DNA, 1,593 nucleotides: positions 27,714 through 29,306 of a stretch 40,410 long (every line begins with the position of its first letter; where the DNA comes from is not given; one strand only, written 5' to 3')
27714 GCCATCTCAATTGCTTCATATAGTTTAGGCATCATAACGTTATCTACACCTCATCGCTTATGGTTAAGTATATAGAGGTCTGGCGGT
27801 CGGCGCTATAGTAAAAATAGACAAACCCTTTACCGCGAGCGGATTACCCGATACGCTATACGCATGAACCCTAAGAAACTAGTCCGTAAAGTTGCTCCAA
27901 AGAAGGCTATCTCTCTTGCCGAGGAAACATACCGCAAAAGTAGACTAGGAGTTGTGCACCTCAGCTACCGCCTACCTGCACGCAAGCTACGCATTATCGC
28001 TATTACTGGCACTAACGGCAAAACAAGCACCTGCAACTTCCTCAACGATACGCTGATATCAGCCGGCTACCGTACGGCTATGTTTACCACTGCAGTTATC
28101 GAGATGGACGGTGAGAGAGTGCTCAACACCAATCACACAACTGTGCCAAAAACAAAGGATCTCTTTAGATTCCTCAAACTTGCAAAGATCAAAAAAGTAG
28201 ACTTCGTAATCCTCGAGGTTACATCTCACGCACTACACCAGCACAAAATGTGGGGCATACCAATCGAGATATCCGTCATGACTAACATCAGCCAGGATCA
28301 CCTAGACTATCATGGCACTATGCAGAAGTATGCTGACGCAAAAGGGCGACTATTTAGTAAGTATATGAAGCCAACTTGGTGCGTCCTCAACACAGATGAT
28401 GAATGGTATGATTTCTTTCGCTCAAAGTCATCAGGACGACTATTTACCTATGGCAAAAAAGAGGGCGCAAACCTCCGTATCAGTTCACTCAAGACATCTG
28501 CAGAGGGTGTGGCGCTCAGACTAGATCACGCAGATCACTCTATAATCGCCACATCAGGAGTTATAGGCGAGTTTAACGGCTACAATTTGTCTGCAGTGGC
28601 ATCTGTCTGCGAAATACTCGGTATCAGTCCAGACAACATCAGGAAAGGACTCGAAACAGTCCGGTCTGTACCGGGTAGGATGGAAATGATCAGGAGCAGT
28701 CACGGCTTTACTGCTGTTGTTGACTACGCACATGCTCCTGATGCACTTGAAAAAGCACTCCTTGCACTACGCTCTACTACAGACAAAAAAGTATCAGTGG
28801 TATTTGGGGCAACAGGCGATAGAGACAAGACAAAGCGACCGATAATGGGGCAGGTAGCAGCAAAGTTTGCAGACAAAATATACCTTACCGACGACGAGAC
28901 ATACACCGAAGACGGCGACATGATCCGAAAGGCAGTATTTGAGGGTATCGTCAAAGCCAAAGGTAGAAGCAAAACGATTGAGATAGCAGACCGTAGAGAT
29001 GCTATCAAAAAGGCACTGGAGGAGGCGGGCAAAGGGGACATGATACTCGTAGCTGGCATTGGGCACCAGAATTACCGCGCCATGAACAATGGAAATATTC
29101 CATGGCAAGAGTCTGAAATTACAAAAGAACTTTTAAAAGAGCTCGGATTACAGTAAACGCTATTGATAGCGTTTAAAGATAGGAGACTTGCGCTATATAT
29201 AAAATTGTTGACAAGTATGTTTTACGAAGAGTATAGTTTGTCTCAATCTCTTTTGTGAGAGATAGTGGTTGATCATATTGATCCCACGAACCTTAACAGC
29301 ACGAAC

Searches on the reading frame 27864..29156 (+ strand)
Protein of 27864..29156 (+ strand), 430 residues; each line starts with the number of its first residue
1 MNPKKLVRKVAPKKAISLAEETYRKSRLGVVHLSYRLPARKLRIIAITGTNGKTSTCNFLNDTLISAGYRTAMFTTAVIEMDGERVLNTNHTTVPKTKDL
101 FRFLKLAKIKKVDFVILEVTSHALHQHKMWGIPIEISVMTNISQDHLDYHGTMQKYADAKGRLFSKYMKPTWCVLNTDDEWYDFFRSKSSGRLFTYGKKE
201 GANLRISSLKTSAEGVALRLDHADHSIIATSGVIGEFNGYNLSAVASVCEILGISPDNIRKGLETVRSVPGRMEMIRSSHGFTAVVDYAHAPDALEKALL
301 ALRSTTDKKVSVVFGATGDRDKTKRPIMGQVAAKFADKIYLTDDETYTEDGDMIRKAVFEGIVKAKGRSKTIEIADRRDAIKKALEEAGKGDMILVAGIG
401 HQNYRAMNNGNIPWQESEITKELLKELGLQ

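Call 10: search_protein_families(library=pfam, proteins=[window:27864-29156:+], max_evalue=1)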
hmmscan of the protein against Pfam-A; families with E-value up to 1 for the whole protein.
window:27864-29156:+ (430 aa): 4 families
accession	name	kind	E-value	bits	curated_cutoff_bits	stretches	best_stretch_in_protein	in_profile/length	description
PF08245.18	Mur_ligase_M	-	2.4e-43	148.8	24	1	47-248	1-199/200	Mur ligase middle domain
PF02875.26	Mur_ligase_C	-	4.2e-31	108.9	28.4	1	271-398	1-125/127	Mur ligase, glutamate ligase domain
PF19842.5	YqeC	-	0.0046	17.6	27.6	1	45-90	1-46/145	YqeC protein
PF03737.21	RraA-like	-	0.015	16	24.5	1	365-410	29-74/152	Aldolase/RraA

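Call 13: find_related_loci(query=window:27864-29156:+, collection=genome_contigs, flank=6000)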
Query window:27864-29156:+ (430 aa) in genome_contigs; peptide patterns used: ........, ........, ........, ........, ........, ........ (x = any residue, [..] = any of these).
44 stretches matched a pattern; 21 encode a relative of the query (tblastn E <= 1e-3); 21 distinct loci.
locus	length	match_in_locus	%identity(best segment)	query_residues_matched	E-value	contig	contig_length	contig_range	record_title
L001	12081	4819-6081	51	5-425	4e-138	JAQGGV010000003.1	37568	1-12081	MAG: Candidatus Saccharibacteria bacterium isolate RYN_416 scaffold_1984301, whole genome shotgun sequence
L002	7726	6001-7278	49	1-427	3e-137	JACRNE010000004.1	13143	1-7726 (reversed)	MAG: Candidatus Saccharibacteria bacterium isolate NC_groundwater_1926_Pr3_S-0.2um_42_3 scaffold_36213, whole genome sho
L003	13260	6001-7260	48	7-426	3e-131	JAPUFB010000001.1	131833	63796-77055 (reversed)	MAG: Candidatus Saccharibacteria bacterium isolate labscale reactor_MAG40 NODE_106_length_131833_cov_9.267268, whole gen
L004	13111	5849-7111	47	7-427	2e-128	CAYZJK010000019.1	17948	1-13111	MAG TPA_asm: uncultured Candidatus Saccharibacteria bacterium isolate SRP274231_co1_35 genome assembly, contig: NODE_266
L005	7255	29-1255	33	11-424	6e-70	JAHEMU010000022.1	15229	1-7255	MAG: Cytophagales bacterium isolate Ww82 NODE_7902_length_15229_cov_2.410974, whole genome shotgun sequence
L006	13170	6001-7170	34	35-428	9e-69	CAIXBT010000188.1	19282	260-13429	MAG: uncultured Bacteroidetes bacterium isolate Umea_bin-04588 genome assembly, contig: bin-04588:188/430, whole genome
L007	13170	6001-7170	34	32-425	6e-67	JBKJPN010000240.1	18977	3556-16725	MAG: Ferruginibacter sp. isolate ant_bin.460 k117_3957227, whole genome shotgun sequence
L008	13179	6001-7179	35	28-424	3e-66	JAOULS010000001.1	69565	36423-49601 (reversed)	MAG: Cyclobacteriaceae bacterium isolate 8_1_Jan_SF_Bin89 8_1_Jan_SF_Bin89_scaffold_148_c1, whole genome shotgun sequenc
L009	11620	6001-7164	36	32-424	2e-66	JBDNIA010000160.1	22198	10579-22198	MAG: Crocinitomicaceae bacterium isolate concoct.5.WLB k141_379413, whole genome shotgun sequence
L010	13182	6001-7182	32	30-427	6e-65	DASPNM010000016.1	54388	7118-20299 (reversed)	MAG TPA_asm: Chitinophagaceae bacterium isolate SMAG_U12121 k141_567545, whole genome shotgun sequence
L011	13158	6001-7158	34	35-425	1e-64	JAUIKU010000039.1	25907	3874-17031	MAG: Bacteroidia bacterium isolate Co_bin.374 NODE_10900_length_25907_cov_1.201125, whole genome shotgun sequence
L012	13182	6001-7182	32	33-427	2e-62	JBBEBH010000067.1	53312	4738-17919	MAG: Ferruginibacter sp. isolate LejiaF_38_21 Lejia_F_910_length_53312_cov_13, whole genome shotgun sequence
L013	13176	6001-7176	33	32-427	3e-62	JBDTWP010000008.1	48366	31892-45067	MAG: Ferruginibacter sp. isolate cluster3_bin.95 NODE_1780_length_48366_cov_6.420546, whole genome shotgun sequence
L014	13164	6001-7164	34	32-424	2e-62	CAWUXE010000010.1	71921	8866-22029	MAG: uncultured Flavobacteriales bacterium isolate HER22_SLD_50_bin_49 genome assembly, contig: HER22_SLD_50_bin_49-read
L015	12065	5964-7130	34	35-428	4e-60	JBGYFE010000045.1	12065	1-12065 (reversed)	MAG: Capnocytophaga sp. isolate Z2-64_MAG_21 Z2-64__22629, whole genome shotgun sequence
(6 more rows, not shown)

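Call 28: find_homologous_proteins(query=window:27864-29156:+, max_evalue=1e-100)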
Query window:27864-29156:+ (430 aa): 1827 proteins with E <= 1e-100 among 8000 candidates; the best 120 are listed.
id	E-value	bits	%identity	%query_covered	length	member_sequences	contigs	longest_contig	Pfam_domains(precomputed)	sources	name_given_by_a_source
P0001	3.3e-284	960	100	100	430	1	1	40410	PF02875.27,PF08245.19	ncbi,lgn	-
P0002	1.7e-253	859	88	100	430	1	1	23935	PF02875.27,PF08245.19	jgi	-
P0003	2.3e-222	757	76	100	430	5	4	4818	PF02875.27,PF08245.19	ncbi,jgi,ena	-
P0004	6.4e-221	752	76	100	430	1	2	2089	PF02875.27,PF08245.19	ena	-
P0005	7.0e-219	745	75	100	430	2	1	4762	PF02875.27,PF08245.19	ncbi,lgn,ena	-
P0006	2.4e-218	743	76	99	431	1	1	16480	PF02875.27,PF08245.19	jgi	-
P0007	1.8e-215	734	75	100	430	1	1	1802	PF02875.27,PF08245.19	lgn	-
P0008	3.6e-214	730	75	100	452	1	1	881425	PF02875.27,PF08245.19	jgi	jgi:UDP-N-acetylmuramoyl-L-alanyl-D-glutamate--2,6-diaminopimelate ligase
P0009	5.9e-207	706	72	100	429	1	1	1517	PF02875.27,PF08245.19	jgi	jgi:UDP-N-acetylmuramoyl-L-alanyl-D-glutamate--2,6-diaminopimelate ligase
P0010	4.7e-202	690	70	100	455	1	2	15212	PF02875.27,PF08245.19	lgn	-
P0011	2.2e-199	681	70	99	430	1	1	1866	PF02875.27,PF08245.19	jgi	jgi:UDP-N-acetylmuramoyl-L-alanyl-D-glutamate--2,6-diaminopimelate ligase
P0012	6.3e-196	670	68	100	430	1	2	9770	PF02875.27,PF08245.19,PF00994.30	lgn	-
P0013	3.1e-195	667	68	100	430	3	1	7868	PF02875.27,PF08245.19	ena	-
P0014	3.2e-194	664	69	99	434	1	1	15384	PF02875.27,PF08245.19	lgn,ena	-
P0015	1.9e-193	661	68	100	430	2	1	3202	PF02875.27,PF08245.19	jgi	-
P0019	3.2e-188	644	66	99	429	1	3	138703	PF02875.27,PF08245.19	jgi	jgi:UDP-N-acetylmuramoyl-L-alanyl-D-glutamate--2,6-diaminopimelate ligase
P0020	5.5e-185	634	67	100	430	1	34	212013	PF02875.27,PF08245.19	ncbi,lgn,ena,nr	ncbi:UDP-N-acetylmuramoyl-L-alanyl-D-glutamate--2,6-diaminopimelate ligase [Candidatus Saccharibacte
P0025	9.5e-172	590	62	100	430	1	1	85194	PF02875.27,PF08245.19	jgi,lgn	jgi:UDP-N-acetylmuramoyl-L-alanyl-D-glutamate--2,6-diaminopimelate ligase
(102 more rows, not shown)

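Call 29: find_encoding_contigs(protein=P0008, flank=4000, max_places=3)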
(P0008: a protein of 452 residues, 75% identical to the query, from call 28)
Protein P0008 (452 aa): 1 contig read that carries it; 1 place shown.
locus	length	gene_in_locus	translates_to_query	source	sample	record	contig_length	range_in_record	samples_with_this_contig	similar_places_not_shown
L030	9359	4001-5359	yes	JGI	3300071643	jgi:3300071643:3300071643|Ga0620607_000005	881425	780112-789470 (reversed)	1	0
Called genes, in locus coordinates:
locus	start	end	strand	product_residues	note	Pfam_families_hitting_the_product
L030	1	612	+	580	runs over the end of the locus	PF13202:EF-hand_5 (faint)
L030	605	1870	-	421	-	PF00202:Aminotran_3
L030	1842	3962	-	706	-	PF00664:ABC_membrane, PF00005:ABC_tran, PF02463:SMC_N (faint)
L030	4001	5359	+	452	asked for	PF08245:Mur_ligase_M, PF02875:Mur_ligase_C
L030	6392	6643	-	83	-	-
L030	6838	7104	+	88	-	PF00166:Cpn10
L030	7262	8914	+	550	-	PF00118:Cpn60_TCP1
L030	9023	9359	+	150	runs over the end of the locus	-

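Call 30: find_encoding_contigs(protein=P0003, flank=4000, max_places=5)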
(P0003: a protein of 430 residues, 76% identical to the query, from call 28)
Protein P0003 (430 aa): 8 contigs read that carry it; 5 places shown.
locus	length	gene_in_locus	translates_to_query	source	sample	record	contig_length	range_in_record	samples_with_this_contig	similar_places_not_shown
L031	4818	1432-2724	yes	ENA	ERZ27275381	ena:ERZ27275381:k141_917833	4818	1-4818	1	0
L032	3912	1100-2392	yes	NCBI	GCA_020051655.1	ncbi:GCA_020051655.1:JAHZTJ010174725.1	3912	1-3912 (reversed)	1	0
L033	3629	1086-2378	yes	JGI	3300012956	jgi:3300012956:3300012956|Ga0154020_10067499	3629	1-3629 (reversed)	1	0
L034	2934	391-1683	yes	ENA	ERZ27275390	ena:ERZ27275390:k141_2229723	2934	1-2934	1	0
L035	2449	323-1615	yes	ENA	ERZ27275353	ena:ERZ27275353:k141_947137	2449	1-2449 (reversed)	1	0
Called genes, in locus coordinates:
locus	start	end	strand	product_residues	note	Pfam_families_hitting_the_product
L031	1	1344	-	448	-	?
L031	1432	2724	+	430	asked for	PF08245:Mur_ligase_M, PF02875:Mur_ligase_C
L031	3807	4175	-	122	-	-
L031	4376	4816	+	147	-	?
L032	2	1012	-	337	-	?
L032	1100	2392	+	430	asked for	PF08245:Mur_ligase_M, PF02875:Mur_ligase_C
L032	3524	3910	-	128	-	?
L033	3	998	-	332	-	?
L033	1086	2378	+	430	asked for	PF08245:Mur_ligase_M, PF02875:Mur_ligase_C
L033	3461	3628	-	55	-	?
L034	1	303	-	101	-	?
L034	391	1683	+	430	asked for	PF08245:Mur_ligase_M, PF02875:Mur_ligase_C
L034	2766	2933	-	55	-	?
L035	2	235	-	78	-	?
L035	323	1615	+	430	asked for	PF08245:Mur_ligase_M, PF02875:Mur_ligase_C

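Call 31: find_encoding_contigs(protein=P0005, flank=4000, max_places=3)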
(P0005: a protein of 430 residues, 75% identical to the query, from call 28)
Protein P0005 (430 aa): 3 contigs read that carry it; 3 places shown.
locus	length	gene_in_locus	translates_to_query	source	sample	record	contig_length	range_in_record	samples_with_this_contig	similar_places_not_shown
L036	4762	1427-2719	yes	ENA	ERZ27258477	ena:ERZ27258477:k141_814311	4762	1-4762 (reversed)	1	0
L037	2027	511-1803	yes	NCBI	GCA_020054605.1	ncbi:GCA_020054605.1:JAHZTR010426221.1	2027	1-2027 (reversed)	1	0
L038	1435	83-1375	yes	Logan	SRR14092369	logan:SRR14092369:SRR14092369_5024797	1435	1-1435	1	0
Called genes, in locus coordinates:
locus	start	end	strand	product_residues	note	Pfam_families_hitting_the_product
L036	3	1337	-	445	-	?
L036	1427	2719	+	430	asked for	PF08245:Mur_ligase_M, PF02875:Mur_ligase_C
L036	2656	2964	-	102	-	-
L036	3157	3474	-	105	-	-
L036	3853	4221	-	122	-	-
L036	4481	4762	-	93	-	?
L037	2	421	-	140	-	?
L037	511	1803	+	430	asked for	PF08245:Mur_ligase_M, PF02875:Mur_ligase_C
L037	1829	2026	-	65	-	?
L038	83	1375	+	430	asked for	PF08245:Mur_ligase_M, PF02875:Mur_ligase_C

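Call 32: find_encoding_contigs(protein=P0010, flank=4000, max_places=3)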
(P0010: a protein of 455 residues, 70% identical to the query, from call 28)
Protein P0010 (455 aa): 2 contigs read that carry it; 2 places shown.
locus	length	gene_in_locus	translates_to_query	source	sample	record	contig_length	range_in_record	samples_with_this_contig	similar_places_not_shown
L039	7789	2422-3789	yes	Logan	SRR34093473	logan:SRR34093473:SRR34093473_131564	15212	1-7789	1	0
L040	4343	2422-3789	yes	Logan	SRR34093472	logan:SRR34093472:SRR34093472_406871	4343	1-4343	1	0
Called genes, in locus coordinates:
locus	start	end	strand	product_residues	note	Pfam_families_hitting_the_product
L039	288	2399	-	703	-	PF00664:ABC_membrane, PF00005:ABC_tran, PF02463:SMC_N (faint)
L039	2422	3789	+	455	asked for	PF08245:Mur_ligase_M, PF02875:Mur_ligase_C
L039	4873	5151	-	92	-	-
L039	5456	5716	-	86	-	-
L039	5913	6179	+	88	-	PF00166:Cpn10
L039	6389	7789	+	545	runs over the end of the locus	PF00118:Cpn60_TCP1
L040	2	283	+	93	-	?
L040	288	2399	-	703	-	PF00664:ABC_membrane, PF00005:ABC_tran, PF02463:SMC_N (faint)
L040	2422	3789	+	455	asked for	PF08245:Mur_ligase_M, PF02875:Mur_ligase_C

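Call 35: find_encoding_contigs(protein=P0020, flank=4000, max_places=4)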
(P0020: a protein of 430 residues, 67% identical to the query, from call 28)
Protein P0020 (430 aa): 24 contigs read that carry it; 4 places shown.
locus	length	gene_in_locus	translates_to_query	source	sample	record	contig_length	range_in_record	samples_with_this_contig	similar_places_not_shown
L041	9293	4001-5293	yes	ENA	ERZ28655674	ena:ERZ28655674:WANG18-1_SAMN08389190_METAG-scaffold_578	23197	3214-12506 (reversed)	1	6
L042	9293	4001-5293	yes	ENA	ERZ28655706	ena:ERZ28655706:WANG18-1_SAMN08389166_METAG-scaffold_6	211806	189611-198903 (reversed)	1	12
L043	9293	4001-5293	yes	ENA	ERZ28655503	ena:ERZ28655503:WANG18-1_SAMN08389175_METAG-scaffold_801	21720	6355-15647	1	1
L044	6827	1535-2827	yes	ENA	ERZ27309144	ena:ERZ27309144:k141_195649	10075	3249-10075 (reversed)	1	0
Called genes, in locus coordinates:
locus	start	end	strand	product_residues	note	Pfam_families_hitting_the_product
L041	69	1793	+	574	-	-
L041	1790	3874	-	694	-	PF00664:ABC_membrane, PF00005:ABC_tran, PF02463:SMC_N (faint)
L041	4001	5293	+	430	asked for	PF08245:Mur_ligase_M, PF02875:Mur_ligase_C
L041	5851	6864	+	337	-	-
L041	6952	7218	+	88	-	PF00166:Cpn10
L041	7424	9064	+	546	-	PF00118:Cpn60_TCP1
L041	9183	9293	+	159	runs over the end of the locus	-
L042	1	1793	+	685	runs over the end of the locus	PF00036:EF-hand_1 (faint), PF13202:EF-hand_5 (faint), PF13405:EF-hand_6 (faint)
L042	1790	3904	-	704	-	PF00664:ABC_membrane, PF00005:ABC_tran, PF02463:SMC_N (faint)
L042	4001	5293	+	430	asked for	PF08245:Mur_ligase_M, PF02875:Mur_ligase_C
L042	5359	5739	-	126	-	-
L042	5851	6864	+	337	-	-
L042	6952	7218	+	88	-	PF00166:Cpn10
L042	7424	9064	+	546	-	PF00118:Cpn60_TCP1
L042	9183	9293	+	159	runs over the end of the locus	-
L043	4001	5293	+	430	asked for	PF08245:Mur_ligase_M, PF02875:Mur_ligase_C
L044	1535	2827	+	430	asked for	PF08245:Mur_ligase_M, PF02875:Mur_ligase_C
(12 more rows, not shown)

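Call 36: find_encoding_contigs(protein=P0019, flank=4000, max_places=2)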
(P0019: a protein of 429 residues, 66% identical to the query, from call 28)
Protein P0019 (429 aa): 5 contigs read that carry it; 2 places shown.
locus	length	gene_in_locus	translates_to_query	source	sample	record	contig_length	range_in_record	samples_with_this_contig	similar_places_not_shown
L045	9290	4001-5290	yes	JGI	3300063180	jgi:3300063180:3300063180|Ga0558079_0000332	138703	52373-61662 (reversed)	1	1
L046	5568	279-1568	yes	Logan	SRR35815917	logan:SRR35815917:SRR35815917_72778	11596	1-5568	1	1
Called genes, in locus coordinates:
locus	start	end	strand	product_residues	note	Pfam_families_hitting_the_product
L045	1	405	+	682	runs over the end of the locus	PF00036:EF-hand_1 (faint), PF13202:EF-hand_5 (faint)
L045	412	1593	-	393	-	PF00202:Aminotran_3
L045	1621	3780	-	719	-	PF00664:ABC_membrane, PF00005:ABC_tran, PF02463:SMC_N (faint)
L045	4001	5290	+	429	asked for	PF08245:Mur_ligase_M, PF02875:Mur_ligase_C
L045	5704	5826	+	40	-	-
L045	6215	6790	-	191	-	-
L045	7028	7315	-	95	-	-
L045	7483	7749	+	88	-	PF00166:Cpn10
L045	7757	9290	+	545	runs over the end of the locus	PF00118:Cpn60_TCP1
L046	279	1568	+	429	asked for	PF08245:Mur_ligase_M, PF02875:Mur_ligase_C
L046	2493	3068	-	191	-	-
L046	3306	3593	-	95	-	-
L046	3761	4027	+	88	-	PF00166:Cpn10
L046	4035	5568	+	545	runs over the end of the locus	PF00118:Cpn60_TCP1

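Call 37: find_encoding_contigs(protein=P0014, flank=4000, max_places=2)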
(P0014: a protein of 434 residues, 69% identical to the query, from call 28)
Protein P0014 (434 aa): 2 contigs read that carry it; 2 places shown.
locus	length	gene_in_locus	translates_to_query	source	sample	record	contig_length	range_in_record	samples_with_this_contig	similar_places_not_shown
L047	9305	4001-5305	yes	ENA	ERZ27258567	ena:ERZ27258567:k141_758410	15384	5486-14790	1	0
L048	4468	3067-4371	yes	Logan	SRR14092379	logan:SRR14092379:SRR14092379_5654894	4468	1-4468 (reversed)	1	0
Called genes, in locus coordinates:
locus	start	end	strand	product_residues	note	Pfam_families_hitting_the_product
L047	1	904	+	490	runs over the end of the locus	-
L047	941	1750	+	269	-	-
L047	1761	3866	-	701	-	PF00664:ABC_membrane, PF00005:ABC_tran, PF02463:SMC_N (faint)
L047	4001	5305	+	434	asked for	PF08245:Mur_ligase_M, PF02875:Mur_ligase_C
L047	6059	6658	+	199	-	-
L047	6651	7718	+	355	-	PF13623:SurA_N_2 (weak), PF13624:SurA_N_3, PF05698:Trigger_C (weak), PF09312:SurA_N (weak), PF13145:Rotamase_2 (weak), PF00639:Rotamase, PF13616:Rotamase_3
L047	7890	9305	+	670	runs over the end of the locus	?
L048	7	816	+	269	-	-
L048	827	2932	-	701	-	PF00664:ABC_membrane, PF00005:ABC_tran, PF02463:SMC_N (faint)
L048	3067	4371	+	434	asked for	PF08245:Mur_ligase_M, PF02875:Mur_ligase_C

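Call 45: find_encoding_contigs(protein=P0012, flank=4000, max_places=2)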
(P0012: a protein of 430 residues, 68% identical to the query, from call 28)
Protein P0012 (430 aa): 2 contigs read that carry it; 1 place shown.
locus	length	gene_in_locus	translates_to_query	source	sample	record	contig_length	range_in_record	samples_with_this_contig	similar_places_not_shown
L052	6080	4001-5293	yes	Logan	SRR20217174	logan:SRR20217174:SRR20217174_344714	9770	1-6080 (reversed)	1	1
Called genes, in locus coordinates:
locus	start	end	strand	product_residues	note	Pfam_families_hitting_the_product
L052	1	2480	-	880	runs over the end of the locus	PF00133:tRNA-synt_1, PF09334:tRNA-synt_1g (faint), PF08264:Anticodon_1, PF10458:Val_tRNA-synt_C (weak)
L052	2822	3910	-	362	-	PF00814:TsaD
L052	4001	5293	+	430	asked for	PF08245:Mur_ligase_M, PF00994:MoCF_biosynth (faint), PF02875:Mur_ligase_C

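Call 46: find_encoding_contigs(protein=P0013, flank=4000, max_places=2)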
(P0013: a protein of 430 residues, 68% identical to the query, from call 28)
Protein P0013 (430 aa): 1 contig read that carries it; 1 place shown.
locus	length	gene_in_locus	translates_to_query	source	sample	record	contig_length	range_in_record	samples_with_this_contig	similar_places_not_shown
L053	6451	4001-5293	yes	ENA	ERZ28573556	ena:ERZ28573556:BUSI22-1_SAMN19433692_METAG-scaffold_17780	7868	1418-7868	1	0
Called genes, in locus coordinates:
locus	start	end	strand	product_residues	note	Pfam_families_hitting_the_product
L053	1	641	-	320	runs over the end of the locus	PF08264:Anticodon_1, PF10458:Val_tRNA-synt_C (weak)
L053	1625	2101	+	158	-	-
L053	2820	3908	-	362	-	PF00814:TsaD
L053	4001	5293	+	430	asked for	PF08245:Mur_ligase_M, PF02875:Mur_ligase_C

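Call 74: search_protein_families(library=padloc, proteins=[L045:6215-6790:-, L045:7028-7315:-, L031:3807-4175:-, L042:5359-5739:-], max_evalue=0.1)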
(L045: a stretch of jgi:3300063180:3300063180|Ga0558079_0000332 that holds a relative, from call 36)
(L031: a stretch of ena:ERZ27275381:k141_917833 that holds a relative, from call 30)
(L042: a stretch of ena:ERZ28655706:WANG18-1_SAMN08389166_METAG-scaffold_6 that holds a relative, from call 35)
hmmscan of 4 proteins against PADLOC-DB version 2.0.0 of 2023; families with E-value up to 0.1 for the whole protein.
L045:6215-6790:- (191 aa): 0 families

L045:7028-7315:- (95 aa): 0 families

L031:3807-4175:- (122 aa): 0 families

L042:5359-5739:- (126 aa): 0 families

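Call 75: search_protein_families(library=phrogs, proteins=[L045:6215-6790:-, L045:7028-7315:-, L031:3807-4175:-, L042:5359-5739:-], max_evalue=0.1)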
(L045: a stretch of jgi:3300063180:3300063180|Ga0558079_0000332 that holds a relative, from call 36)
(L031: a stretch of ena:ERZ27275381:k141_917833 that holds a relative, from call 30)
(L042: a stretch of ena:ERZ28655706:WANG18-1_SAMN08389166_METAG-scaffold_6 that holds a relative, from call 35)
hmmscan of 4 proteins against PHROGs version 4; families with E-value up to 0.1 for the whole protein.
L045:6215-6790:- (191 aa): 1 family
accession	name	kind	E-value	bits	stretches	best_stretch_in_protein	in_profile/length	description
phrog_25741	-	unknown function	0.092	13.8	0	76-116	40-78/78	-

L045:7028-7315:- (95 aa): 0 families

L031:3807-4175:- (122 aa): 0 families

L042:5359-5739:- (126 aa): 0 families

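Call 76: search_protein_families(library=ncbifam, proteins=[L045:6215-6790:-, L045:7028-7315:-, L031:3807-4175:-, L042:5359-5739:-], max_evalue=0.1)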
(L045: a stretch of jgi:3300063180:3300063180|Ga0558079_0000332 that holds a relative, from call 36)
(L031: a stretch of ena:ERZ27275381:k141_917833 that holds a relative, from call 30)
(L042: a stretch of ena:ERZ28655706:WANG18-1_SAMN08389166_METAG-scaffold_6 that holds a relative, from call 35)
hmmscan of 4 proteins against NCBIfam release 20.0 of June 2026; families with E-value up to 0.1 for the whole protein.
L045:6215-6790:- (191 aa): 0 families

L045:7028-7315:- (95 aa): 1 family
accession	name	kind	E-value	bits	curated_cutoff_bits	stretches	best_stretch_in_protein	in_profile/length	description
TIGR02477.1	PFKA_PPi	equivalog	0.087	11.3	587.95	1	24-76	469-521/539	diphosphate--fructose-6-phosphate 1-phosphotransferase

L031:3807-4175:- (122 aa): 0 families

L042:5359-5739:- (126 aa): 0 families

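Call 80: find_encoding_contigs(protein=P0025, flank=4000, max_places=2)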
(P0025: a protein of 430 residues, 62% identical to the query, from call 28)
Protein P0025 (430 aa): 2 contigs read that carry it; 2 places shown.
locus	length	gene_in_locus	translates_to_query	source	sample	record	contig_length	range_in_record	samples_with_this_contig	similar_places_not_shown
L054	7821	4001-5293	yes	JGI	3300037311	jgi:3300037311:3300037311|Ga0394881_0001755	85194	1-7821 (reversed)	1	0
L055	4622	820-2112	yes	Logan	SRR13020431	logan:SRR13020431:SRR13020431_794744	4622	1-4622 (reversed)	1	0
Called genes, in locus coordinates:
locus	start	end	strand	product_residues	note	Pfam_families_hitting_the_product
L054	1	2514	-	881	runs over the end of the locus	PF00133:tRNA-synt_1, PF09334:tRNA-synt_1g, PF08264:Anticodon_1, PF10458:Val_tRNA-synt_C (weak)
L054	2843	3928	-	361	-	PF00814:TsaD, PF02543:Carbam_trans_N (weak)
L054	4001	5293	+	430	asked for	PF08245:Mur_ligase_M, PF02875:Mur_ligase_C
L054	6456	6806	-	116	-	-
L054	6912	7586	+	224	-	-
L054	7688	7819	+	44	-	?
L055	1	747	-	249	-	?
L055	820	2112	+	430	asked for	PF08245:Mur_ligase_M, PF02875:Mur_ligase_C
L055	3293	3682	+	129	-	-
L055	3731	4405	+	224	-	-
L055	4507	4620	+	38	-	?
